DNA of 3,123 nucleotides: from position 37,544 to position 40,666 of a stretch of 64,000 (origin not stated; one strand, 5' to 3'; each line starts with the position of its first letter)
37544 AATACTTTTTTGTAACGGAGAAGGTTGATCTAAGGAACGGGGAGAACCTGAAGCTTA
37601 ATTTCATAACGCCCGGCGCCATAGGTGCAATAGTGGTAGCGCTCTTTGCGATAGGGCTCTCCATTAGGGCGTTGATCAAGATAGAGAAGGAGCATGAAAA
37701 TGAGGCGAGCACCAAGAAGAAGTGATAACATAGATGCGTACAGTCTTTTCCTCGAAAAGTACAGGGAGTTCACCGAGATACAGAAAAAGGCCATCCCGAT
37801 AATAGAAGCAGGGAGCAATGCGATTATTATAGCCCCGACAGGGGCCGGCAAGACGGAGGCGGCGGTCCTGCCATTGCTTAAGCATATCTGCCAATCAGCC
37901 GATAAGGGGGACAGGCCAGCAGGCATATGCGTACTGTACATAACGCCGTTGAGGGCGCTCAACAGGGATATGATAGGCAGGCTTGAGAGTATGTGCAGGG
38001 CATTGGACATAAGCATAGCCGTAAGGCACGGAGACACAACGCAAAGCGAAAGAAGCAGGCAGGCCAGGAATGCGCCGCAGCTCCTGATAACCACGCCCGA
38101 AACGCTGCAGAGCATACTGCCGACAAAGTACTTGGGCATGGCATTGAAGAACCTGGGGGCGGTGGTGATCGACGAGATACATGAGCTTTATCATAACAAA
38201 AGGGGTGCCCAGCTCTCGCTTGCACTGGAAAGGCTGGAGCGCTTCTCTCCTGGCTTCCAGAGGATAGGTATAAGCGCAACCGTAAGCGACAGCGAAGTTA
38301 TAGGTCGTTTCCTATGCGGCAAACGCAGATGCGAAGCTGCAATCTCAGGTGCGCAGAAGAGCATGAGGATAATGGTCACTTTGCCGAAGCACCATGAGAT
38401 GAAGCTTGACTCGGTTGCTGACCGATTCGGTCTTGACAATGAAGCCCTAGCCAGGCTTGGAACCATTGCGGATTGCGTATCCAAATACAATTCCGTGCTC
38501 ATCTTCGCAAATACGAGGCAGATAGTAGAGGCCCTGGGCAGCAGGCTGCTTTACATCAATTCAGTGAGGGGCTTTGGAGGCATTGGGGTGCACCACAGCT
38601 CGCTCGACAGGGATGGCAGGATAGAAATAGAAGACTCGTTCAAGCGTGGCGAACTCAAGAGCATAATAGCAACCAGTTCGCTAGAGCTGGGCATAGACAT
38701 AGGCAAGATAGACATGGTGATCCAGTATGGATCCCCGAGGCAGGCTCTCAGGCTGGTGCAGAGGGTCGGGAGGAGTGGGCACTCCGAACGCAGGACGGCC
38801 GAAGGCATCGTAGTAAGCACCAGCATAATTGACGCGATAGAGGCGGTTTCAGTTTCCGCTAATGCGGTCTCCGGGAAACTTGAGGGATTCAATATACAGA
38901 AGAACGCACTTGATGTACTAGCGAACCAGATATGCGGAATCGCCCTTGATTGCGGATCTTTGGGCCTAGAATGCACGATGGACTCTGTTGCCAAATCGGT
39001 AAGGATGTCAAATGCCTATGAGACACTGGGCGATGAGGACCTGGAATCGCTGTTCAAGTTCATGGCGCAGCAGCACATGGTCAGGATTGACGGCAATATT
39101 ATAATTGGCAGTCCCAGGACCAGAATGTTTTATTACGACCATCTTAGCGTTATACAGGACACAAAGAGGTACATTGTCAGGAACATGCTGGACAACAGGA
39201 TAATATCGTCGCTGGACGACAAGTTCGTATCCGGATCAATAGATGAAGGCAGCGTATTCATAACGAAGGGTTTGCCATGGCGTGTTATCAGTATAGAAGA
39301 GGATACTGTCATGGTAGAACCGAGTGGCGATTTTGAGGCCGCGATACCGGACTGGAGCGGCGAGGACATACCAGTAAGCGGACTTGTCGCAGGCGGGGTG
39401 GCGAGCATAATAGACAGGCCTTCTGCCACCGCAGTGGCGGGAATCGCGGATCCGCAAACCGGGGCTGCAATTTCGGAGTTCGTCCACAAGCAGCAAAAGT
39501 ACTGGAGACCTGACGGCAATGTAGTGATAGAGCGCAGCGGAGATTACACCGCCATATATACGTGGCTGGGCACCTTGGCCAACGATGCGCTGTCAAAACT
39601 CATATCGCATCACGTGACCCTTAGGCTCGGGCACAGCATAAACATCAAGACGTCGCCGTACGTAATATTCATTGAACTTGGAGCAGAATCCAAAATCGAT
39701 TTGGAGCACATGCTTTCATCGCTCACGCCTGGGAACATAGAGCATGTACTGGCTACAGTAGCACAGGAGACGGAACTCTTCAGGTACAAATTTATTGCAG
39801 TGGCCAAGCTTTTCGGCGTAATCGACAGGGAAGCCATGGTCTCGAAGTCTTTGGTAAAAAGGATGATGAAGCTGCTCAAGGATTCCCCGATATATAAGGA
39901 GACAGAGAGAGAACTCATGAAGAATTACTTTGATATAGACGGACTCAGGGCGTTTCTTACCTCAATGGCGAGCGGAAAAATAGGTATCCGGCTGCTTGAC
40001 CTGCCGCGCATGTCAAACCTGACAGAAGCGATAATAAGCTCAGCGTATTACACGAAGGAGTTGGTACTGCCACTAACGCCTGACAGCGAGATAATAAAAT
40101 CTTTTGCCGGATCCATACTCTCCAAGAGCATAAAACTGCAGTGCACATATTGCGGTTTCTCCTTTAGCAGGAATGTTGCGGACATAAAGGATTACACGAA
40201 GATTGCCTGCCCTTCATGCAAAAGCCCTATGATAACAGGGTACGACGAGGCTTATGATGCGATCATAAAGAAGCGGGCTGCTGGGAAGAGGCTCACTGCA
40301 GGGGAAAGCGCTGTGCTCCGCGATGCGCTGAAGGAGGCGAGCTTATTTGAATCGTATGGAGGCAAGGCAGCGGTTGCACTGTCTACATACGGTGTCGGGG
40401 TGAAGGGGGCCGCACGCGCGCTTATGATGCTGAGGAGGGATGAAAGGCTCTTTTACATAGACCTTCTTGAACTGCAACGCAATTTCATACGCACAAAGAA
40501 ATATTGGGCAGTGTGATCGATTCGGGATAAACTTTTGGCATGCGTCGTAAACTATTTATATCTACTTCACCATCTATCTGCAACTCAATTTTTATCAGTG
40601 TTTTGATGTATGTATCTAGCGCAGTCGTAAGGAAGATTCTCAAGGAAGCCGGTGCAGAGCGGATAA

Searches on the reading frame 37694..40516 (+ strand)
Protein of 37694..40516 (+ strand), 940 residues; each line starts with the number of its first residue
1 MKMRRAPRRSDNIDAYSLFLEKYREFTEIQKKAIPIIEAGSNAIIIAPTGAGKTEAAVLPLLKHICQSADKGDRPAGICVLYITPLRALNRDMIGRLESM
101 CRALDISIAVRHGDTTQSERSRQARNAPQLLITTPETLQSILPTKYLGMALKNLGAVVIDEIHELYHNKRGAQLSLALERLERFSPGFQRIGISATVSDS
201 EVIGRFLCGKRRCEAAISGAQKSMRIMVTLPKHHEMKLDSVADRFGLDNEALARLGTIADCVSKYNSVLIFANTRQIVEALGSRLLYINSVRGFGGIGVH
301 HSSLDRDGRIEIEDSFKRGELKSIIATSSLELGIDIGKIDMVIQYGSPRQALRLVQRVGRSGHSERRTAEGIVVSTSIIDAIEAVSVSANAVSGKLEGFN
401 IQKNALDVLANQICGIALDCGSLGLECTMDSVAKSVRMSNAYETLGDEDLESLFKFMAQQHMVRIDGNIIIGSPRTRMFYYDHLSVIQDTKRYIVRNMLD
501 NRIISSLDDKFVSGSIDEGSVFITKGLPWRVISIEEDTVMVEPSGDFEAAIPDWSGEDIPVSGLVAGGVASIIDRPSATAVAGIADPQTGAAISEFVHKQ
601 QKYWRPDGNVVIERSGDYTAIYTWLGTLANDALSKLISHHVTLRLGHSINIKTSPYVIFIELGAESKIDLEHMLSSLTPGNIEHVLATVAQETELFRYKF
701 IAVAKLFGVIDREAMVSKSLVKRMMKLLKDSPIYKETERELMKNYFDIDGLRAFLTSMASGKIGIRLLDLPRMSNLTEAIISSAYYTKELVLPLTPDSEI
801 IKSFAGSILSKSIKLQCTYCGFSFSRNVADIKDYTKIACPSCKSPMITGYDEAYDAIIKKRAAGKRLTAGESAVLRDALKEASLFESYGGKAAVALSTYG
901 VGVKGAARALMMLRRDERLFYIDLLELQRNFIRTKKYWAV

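Call 59: search_protein_families(library=pfam, proteins=[window:37694-40516:+], max_evalue=0.00001)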
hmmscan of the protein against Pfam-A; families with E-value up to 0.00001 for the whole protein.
window:37694-40516:+ (940 aa): 5 families
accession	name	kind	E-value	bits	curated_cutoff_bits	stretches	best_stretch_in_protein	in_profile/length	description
PF00270.35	DEAD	-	2.5e-36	125.4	26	1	27-200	1-162/167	DEAD/DEAH box helicase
PF08494.16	DEAD_assoc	-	4e-28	99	23.5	1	607-776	4-190/191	DEAD/H associated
PF00271.37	Helicase_C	-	4.3e-19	69.2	23.5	1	261-363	11-108/110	Helicase conserved C-terminal domain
PF19306.5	WH_Lhr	-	4.6e-10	39.5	27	1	393-545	5-162/168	Large helicase-related protein, winged helix domain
PF04851.21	ResIII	-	4.9e-09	36.7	22.5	1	30-198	8-163/164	Type III restriction enzyme, res subunit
